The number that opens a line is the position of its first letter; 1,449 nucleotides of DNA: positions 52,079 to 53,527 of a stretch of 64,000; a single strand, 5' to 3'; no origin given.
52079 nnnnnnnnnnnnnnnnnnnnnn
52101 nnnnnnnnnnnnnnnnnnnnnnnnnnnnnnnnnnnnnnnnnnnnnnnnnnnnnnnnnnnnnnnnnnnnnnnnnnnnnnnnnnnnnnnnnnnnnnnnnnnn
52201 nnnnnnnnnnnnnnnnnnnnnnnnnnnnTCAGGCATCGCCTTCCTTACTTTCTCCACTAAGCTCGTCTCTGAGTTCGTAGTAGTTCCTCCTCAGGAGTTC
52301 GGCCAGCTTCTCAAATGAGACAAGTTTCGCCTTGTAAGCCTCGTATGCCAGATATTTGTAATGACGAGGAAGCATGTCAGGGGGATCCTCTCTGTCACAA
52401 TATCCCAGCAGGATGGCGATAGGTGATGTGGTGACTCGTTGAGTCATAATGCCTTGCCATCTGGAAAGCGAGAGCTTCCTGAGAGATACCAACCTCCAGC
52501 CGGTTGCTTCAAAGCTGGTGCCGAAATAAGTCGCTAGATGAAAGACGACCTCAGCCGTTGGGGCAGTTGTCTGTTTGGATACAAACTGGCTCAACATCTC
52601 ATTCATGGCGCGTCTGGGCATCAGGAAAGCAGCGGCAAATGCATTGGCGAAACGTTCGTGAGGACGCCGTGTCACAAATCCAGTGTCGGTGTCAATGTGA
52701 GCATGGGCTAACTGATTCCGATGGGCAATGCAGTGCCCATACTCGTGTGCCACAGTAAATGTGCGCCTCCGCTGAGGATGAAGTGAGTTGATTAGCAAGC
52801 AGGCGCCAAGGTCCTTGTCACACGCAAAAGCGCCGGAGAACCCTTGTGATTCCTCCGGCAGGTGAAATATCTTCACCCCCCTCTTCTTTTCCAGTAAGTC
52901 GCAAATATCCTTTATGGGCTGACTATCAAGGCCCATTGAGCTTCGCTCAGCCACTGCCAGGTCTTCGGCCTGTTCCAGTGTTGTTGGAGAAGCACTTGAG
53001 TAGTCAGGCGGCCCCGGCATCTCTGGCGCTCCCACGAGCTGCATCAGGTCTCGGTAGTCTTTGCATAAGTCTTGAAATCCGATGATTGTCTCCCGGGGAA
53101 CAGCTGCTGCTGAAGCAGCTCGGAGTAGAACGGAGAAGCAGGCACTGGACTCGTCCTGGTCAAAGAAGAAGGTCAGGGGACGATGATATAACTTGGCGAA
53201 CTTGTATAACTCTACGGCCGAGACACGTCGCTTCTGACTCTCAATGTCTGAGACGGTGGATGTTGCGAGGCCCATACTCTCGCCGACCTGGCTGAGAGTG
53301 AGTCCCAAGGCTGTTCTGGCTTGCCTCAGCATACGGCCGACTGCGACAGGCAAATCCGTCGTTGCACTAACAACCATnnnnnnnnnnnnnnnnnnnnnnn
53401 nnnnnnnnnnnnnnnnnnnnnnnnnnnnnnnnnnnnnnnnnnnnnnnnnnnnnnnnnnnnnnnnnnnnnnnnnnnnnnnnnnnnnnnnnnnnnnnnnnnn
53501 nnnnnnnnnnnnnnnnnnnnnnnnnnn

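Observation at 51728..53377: XRE-HTH::ImmA/IrrE metallopeptidase followed directly by a PIN-like protein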

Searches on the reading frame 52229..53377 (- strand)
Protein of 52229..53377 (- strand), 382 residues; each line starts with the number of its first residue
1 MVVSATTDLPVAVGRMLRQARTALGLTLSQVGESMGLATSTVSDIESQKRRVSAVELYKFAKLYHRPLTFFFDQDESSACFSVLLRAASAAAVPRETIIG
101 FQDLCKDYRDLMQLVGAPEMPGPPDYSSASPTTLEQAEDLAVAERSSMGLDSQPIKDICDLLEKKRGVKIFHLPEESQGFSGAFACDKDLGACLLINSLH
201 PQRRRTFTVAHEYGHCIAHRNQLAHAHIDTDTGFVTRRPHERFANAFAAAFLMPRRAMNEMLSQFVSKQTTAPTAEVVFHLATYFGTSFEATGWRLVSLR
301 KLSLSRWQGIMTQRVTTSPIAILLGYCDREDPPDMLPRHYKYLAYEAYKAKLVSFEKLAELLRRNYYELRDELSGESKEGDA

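Call 3: search_protein_families(library=pfam, proteins=[window:52229-53377:-], max_evalue=0.01)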
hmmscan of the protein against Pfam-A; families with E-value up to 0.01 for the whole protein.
window:52229-53377:- (382 aa): 6 families
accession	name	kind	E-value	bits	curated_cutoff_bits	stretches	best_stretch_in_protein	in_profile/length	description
PF06114.19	Peptidase_M78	-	1.2e-21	77.2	22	1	164-296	2-122/123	IrrE N-terminal-like domain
PF01381.28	HTH_3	-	1.3e-11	44.8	23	1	17-71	1-55/55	Helix-turn-helix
PF13560.12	HTH_31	-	1.2e-08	35.6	27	1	13-66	2-56/64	Helix-turn-helix domain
PF12844.13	HTH_19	-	0.00047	20.4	30.2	1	14-64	1-51/64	Helix-turn-helix domain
PF13413.12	HTH_25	-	0.00092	19.4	24.6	1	16-48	1-33/62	Helix-turn-helix domain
PF04545.22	Sigma70_r4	-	0.0069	16.3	24.1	0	25-48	20-43/50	Sigma-70, region 4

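Call 4: search_protein_families(library=padloc, proteins=[window:52229-53377:-], max_evalue=0.01)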
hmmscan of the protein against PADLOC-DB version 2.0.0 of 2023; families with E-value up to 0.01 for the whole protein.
window:52229-53377:- (382 aa): 19 families
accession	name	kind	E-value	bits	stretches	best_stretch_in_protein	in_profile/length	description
PDLC03949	RmrA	-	6.2e-29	99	1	17-303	7-269/363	-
PDLC03947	RmrA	-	3.7e-25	86.5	1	12-261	11-261/383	-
PDLC04141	capP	-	2.4e-24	84.2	1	162-301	27-155/242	capP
PDLC03944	RmrA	-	1.1e-22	78.6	1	14-264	8-254/384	-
PDLC03946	RmrA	-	3.3e-22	76.7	1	17-303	7-271/357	-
PDLC03952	RmrA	-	2e-21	74.3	1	15-262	25-274/395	-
PDLC03953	RmrA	-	4.3e-21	73.6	1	14-270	7-261/373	-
PDLC03954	RmrA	-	7.8e-21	72.4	1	13-260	11-259/380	-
PDLC03955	RmrA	-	3.2e-19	67.4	1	17-264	25-262/371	-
PDLC03948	RmrA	-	8.6e-18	62.4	1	14-260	10-258/397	-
PDLC03950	RmrA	-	3.2e-17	60.6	1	17-263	7-249/369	-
PDLC03951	RmrA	-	1.3e-16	58.6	1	15-263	11-257/400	-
PDLC03945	RmrA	-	7.2e-13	46.4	1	135-303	140-297/394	-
PDLC03956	RmrA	-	2.4e-11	41.3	1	11-259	7-254/399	-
PDLC04776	PDC-M69B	-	3.4e-11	41.3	1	169-363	46-241/272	-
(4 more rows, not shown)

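Call 6: search_protein_families(library=ncbifam, proteins=[window:52229-53377:-], max_evalue=1)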
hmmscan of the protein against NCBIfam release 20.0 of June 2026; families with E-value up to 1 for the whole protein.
window:52229-53377:- (382 aa): 10 families
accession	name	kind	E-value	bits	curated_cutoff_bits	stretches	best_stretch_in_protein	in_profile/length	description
NF052239.1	antitox_spr1629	equivalog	4.4e-14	52.4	335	1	134-305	139-299/377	spr1629 family repressor/antitoxin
NF007408.0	PRK09943.1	equivalog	1.5e-07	31.1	211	1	8-87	3-82/185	HTH-type transcriptional regulator PuuR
NF038139.1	Reg_Aceta_RamB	equivalog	1.5e-07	30.4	700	2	13-77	3-67/465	acetate metabolism transcriptional regulator RamB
TIGR03070.1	couple_hipB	subfamily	3.3e-05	23.7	71.65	1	14-53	4-43/58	type II toxin-antitoxin system Y4mF family antitoxin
NF008109.0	PRK10856.1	equivalog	4.9e-05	23.2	208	1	12-51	14-53/334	cytoskeleton protein RodZ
TIGR02607.1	antidote_HigA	equivalog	0.0012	18.6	47.7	1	10-54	4-49/81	HigA family addiction module antitoxin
TIGR02612.1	mob_myst_A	hypoth_equivalog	0.0031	17.4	122.6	1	17-49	30-62/150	mobile mystery protein A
NF041677.1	trans_regClgR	equivalog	0.0089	16.1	170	1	12-54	8-50/113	transcriptional regulator ClgR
NF007257.0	PRK09706.1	subfamily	0.042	13.7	101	1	13-76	6-69/135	transcriptional repressor DicA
NF006015.0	PRK08154.1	subfamily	0.062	12.4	204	1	9-78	27-97/314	anaerobic benzoate catabolism transcriptional regulator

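Call 24: find_homologous_proteins(query=window:52229-53377:-, max_evalue=1e-10)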
Query window:52229-53377:- (382 aa): 207 proteins with E <= 1e-10 among 8000 candidates; the best 120 are listed.
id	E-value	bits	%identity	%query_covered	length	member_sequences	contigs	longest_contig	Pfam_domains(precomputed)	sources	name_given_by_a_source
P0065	2.6e-252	854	99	100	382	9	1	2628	PF12844.14,PF01381.29,PF06114.20,PF13560.13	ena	-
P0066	6.5e-173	593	70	97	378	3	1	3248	PF01381.29,PF06114.20,PF13560.13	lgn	-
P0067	6.3e-168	577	68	98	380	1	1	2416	PF12844.14,PF01381.29,PF06114.20,PF13560.13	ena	-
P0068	3.8e-167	574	67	100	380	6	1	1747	PF12844.14,PF01381.29,PF06114.20,PF13560.13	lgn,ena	-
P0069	1.2e-165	569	68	97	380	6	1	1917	PF12844.14,PF01381.29,PF06114.20,PF13560.13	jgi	-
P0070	4.3e-164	564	67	99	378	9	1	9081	PF12844.14,PF01381.29,PF06114.20,PF13560.13,PF13443.13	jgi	-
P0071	7.5e-164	563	67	100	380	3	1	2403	PF12844.14,PF01381.29,PF06114.20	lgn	-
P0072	1.1e-163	563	67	100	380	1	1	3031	PF12844.14,PF01381.29,PF06114.20,PF13560.13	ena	-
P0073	6.6e-163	560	67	98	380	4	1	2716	PF12844.14,PF01381.29,PF06114.20,PF13560.13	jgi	-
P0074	1.0e-162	559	67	97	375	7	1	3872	PF12844.14,PF01381.29,PF06114.20,PF13560.13,PF13443.13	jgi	-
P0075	2.9e-162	558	66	97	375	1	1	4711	PF12844.14,PF01381.29,PF06114.20,PF13560.13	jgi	jgi:Zn-dependent peptidase ImmA (M78 family)/transcriptional regulator with XRE-family HTH domain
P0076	3.9e-162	557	65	100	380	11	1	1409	PF12844.14,PF01381.29,PF06114.20,PF13560.13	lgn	-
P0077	4.9e-162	557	66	100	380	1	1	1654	PF12844.14,PF01381.29,PF06114.20,PF13560.13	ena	-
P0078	1.2e-161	556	65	100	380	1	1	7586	PF12844.14,PF01381.29,PF06114.20,PF13560.13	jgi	-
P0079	1.8e-161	555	65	100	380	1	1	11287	PF12844.14,PF01381.29,PF06114.20,PF13560.13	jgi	-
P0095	5.3e-158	544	66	97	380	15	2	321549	PF12844.14,PF01381.29,PF06114.20,PF13560.13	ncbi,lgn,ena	-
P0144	1.7e-120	421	53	99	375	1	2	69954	PF01381.29,PF06114.20,PF13560.13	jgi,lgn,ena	-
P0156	2.6e-77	279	42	95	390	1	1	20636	PF01381.29,PF06114.20,PF13560.13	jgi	jgi:Zn-dependent peptidase ImmA (M78 family)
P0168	3.6e-72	262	41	95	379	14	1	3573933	PF01381.29,PF06114.20,PF13560.13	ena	-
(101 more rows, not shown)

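Call 25: find_encoding_contigs(protein=P0144, flank=4000, max_places=1)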
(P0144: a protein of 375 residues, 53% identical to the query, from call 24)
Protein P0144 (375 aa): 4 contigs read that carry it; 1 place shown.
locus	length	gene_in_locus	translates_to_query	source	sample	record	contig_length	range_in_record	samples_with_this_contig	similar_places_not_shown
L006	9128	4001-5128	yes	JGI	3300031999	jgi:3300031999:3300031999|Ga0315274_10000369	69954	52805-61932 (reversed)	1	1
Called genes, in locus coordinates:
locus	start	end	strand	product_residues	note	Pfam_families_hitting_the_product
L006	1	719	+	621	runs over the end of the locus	PF00009:GTP_EFTU, PF01926:MMR_HSR1 (weak), PF03144:GTP_EFTU_D2, PF25461:Beta-barrel_SelB, PF09106:WHD_2nd_SelB, PF09107:WHD_3rd_SelB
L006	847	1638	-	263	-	PF11150:DUF2927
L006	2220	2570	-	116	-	-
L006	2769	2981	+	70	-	-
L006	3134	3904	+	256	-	PF00929:RNase_T, PF13482:RNase_H_2 (weak), PF20600:ExoX-like_C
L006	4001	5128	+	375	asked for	PF13560:HTH_31 (faint), PF01381:HTH_3, PF06114:Peptidase_M78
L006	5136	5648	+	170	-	PF11848:DUF3368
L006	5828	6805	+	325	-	-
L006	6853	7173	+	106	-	-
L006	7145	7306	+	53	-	-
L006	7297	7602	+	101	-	-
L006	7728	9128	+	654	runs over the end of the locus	PF09250:Prim-Pol, PF08708:PriCT_1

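Call 26: find_encoding_contigs(protein=P0168, flank=4000, max_places=1)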
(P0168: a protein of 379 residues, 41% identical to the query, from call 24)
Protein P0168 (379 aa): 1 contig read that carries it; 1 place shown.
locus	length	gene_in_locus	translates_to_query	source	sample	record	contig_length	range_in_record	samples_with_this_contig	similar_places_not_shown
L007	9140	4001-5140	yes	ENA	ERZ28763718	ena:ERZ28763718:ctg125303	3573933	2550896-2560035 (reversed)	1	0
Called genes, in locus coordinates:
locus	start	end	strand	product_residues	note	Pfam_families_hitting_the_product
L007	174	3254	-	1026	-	PF00133:tRNA-synt_1, PF09334:tRNA-synt_1g (faint), PF08264:Anticodon_1, PF19302:DUF5915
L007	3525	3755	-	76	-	-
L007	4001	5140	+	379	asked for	PF01381:HTH_3 (weak), PF13560:HTH_31, PF06114:Peptidase_M78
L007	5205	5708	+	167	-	PF11848:DUF3368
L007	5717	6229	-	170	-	PF01230:HIT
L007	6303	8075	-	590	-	PF01336:tRNA_anti-codon, PF00152:tRNA-synt_2, PF02938:GAD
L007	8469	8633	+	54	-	-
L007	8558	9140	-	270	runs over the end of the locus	PF05721:PhyH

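Call 27: find_encoding_contigs(protein=P0156, flank=4000, max_places=1)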
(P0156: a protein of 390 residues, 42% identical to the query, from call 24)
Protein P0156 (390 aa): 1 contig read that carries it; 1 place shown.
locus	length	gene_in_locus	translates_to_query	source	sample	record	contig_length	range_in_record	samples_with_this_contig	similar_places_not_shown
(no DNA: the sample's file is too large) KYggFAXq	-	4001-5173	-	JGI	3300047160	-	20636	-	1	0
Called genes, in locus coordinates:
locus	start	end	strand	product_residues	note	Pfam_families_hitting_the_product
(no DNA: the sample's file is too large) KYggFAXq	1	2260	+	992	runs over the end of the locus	PF00270:DEAD (faint), PF04851:ResIII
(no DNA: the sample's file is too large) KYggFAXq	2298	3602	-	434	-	PF00144:Beta-lactamase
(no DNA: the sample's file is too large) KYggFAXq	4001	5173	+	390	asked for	PF01381:HTH_3, PF13560:HTH_31, PF06114:Peptidase_M78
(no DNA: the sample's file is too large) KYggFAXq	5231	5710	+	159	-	PF11848:DUF3368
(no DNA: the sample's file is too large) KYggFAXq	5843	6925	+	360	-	PF13379:NMT1_2, PF09084:NMT1, PF16868:NMT1_3 (faint)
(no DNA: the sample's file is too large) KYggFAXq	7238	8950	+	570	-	PF02538:Hydantoinase_B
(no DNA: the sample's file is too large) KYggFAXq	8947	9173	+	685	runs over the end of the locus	PF05378:Hydant_A_N, PF01968:Hydantoinase_A, PF19278:Hydant_A_C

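Call 28: find_encoding_contigs(protein=P0095, flank=4000, max_places=1)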
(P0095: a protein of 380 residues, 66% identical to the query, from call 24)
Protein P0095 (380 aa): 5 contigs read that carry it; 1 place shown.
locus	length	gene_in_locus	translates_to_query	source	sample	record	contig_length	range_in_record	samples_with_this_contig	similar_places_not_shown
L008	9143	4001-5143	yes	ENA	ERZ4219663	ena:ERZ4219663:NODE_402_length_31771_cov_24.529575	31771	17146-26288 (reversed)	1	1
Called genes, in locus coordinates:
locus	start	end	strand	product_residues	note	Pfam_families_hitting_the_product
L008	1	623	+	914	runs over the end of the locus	-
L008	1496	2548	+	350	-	PF09952:AbiEi_2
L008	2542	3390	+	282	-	-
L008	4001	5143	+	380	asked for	PF13560:HTH_31 (weak), PF01381:HTH_3, PF12844:HTH_19 (weak), PF06114:Peptidase_M78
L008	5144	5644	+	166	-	PF11848:DUF3368 (weak)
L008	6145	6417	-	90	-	PF04014:MazE_antitoxin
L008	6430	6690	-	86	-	-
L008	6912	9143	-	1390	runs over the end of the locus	PF00370:FGGY_N (faint), PF00480:ROK (faint), PF01869:BcrAD_BadFG, PF22521:HypF_C_2 (faint), PF01869:BcrAD_BadFG, PF09989:DUF2229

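Call 29: search_protein_families(library=pfam, proteins=[L006:5136-5648:+, L007:5205-5708:+, L008:5144-5644:+], max_evalue=1)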
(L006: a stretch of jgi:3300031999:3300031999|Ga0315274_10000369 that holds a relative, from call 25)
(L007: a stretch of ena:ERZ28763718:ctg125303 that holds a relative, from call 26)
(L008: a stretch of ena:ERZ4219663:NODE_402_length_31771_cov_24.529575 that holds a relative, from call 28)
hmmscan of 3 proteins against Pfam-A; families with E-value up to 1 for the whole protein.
L006:5136-5648:+ (170 aa): 0 families

L007:5205-5708:+ (167 aa): 0 families

L008:5144-5644:+ (166 aa): 1 family
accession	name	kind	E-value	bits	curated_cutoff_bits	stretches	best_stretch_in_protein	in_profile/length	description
PF25498.1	DUF7912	-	0.15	12.6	25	1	63-97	29-64/89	Domain of unknown function (DUF7912)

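Call 47: search_solved_structures(query=window:52229-53377:-, max_evalue=0.01, show_alignments=2)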
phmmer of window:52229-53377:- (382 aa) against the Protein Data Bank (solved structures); distinct sequences matched with E-value up to 0.01: 5.
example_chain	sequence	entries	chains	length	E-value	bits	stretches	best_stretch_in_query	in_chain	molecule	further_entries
9vzy_A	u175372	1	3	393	7.2e-08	35.2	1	190-299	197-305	HTH cro/C1-type domain-containing protein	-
8tac_A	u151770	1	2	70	0.00011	24.7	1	12-60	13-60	DBP48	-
3dte_A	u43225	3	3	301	0.00018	24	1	147-266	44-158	IrrE protein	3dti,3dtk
8slm_A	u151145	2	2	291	0.00072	22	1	193-266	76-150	Zn dependent hydrolase fused to HTH domain, IrrE ortholog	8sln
2b5a_A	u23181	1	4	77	0.0014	21.1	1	12-76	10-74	C.BclI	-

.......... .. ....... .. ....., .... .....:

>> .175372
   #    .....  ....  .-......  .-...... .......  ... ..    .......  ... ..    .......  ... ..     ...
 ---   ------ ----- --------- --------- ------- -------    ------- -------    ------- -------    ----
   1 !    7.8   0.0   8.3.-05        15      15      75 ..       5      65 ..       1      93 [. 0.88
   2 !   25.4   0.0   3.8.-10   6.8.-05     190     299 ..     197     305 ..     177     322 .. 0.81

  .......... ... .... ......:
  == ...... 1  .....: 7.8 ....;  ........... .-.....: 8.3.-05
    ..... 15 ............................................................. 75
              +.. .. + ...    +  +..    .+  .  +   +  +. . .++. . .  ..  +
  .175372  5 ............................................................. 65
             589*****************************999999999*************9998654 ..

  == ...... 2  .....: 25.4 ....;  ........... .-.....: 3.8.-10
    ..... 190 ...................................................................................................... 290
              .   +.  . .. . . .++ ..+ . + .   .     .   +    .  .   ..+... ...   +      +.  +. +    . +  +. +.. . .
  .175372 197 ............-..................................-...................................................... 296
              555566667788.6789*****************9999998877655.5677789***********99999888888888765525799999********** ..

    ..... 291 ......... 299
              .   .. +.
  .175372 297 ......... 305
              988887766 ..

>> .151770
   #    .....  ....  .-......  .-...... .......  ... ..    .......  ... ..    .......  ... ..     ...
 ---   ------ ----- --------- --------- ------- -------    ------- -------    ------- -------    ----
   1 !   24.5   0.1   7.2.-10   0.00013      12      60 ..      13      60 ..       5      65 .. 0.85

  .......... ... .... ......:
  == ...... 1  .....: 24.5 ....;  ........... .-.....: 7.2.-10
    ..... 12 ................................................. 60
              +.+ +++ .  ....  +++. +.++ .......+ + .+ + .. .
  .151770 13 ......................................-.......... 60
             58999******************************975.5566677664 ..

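Call 68: search_protein_families(library=padloc, proteins=[L006:5136-5648:+, L007:5205-5708:+], max_evalue=10)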
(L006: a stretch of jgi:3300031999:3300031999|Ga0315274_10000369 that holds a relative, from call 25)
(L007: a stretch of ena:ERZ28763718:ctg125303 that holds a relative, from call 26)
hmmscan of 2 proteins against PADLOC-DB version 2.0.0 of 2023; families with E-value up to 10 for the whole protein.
L006:5136-5648:+ (170 aa): 2 families
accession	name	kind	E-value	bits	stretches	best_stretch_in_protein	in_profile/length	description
PDLC05071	PDC-S70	-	8.7e-07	27.2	1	8-153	3-132/161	-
PDLC05070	PDC-S70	-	2.6e-05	22.4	1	70-152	53-133/161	-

L007:5205-5708:+ (167 aa): 5 families
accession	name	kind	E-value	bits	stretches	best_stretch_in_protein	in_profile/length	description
PDLC05071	PDC-S70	-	3.3e-10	38.3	1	10-147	3-130/161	-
PDLC05073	PDC-S70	-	5.7e-08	30.8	1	10-123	3-109/162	-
PDLC05070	PDC-S70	-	1e-07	30.3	1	8-149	3-134/161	-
PDLC05074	PDC-S70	-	0.00076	17.7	1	86-139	37-89/127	-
PDLC05068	PDC-S70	-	0.019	13.5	1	76-124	61-110/125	-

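Call 72: predict_structure(alignment_id=A3)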
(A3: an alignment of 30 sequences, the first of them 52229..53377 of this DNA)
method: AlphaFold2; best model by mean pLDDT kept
length: 382 residues; sequences in the alignment: 30
mean_pLDDT: 79.5   pTM: 0.77
mean pLDDT of the five models: 79.5, 79.5, 77.6, 77.6, 76.8
residues with pLDDT >= 90: 105; 70-90: 189; 50-70: 71; < 50: 17
segments of 3 or more residues with pLDDT < 50: 1-10, 378-382
pLDDT, mean of each block of 10 residues (from residue 1): 37 77 87 92 88 86 83 65 71 74 85 86 84 91 93 87 87 63 59 60 82 85 58 69 91 94 75 84 89 91 90 70 69 83 94 93 90 67 39
secondary structure, 60 per line:
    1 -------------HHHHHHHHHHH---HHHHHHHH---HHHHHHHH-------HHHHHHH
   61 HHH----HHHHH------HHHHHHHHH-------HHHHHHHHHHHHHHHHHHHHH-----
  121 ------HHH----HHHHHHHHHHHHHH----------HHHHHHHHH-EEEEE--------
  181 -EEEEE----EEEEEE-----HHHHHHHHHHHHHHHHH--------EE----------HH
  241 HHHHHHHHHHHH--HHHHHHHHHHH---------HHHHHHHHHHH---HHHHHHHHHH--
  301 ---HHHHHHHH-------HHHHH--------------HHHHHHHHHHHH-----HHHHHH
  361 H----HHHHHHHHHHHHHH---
elements in order: H14-24 H28-35 H39-46 H54-63 H68-72 H79-87 H95-115 H134-147 H158-166 E168-172 E182-186 E191-196 H202-218 H239-252 H255-265 H275-285 H289-298 H304-311 H319-323 H338-349 H355-361 H366-379

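Call 74: fold_search(model_id=the predicted structure, library=pdb)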
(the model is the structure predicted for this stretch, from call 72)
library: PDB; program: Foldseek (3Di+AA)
matches with E <= 10: 465; with E <= 0.001: 0
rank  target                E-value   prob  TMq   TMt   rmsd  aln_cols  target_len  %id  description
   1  7pwj_FFF              1.7e-03  1.00  0.18  0.42  15.6       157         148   17  dUTPase from human in complex with Stl (released 2022-12-28)
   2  7t5t                  2.2e-03  1.00  0.26  0.34   9.2       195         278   19  Structure of Thauera sp. K11 CapP (released 2022-09-14)
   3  6h4c_B                2.7e-03  1.00  0.18  0.43  15.1       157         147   17  A polyamorous repressor: deciphering the evolutionary strategy used by the phage-inducible chromosomal islands to spre (released 2019-08-28)
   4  6h4c_D                3.3e-03  1.00  0.17  0.42  15.4       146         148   16  A polyamorous repressor: deciphering the evolutionary strategy used by the phage-inducible chromosomal islands to spre (released 2019-08-28)
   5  8p8o_F                4.2e-03  1.00  0.17  0.43  15.1       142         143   15  M. tuberculosis dUTPase - Stl1-159 (StlNT) complex structure (released 2024-11-27)
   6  6jq1_B                5.1e-03  1.00  0.15  0.43  10.4       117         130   20  Crystal Structure of DdrO from Deinococcus geothermalis (released 2019-08-28)
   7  7dlv_F                6.9e-03  1.00  0.18  0.43  14.9       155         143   17  shrimp dUTPase in complex with Stl (released 2021-12-01)
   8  3u3w_A                6.9e-03  0.84  0.18  0.23  22.5       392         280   12  Crystal Structure of Bacillus thuringiensis PlcR in complex with the peptide PapR7 and DNA (released 2013-01-09)
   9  6h4c_H                7.6e-03  1.00  0.18  0.43  15.0       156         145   17  A polyamorous repressor: deciphering the evolutionary strategy used by the phage-inducible chromosomal islands to spre (released 2019-08-28)
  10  6jq1_A                8.5e-03  1.00  0.15  0.44  10.9       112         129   21  Crystal Structure of DdrO from Deinococcus geothermalis (released 2019-08-28)
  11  7dlv_E                9.8e-03  1.00  0.16  0.41  14.7       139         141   16  shrimp dUTPase in complex with Stl (released 2021-12-01)
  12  8p8o_J                1.1e-02  1.00  0.17  0.43  14.8       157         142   17  M. tuberculosis dUTPase - Stl1-159 (StlNT) complex structure (released 2024-11-27)
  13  1y7y_B                1.2e-02  1.00  0.16  0.85   1.6        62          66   34  High-resolution crystal structure of the restriction-modification controller protein C.AhdI from Aeromonas hydrophila (released 2005-02-22)
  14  2b5a_B                1.2e-02  1.00  0.16  0.76   3.9        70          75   23  C.BclI, Control Element of the BclI Restriction-Modification System (released 2006-01-03)
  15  2b5a_A                1.4e-02  1.00  0.16  0.73   4.1        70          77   23  C.BclI, Control Element of the BclI Restriction-Modification System (released 2006-01-03)
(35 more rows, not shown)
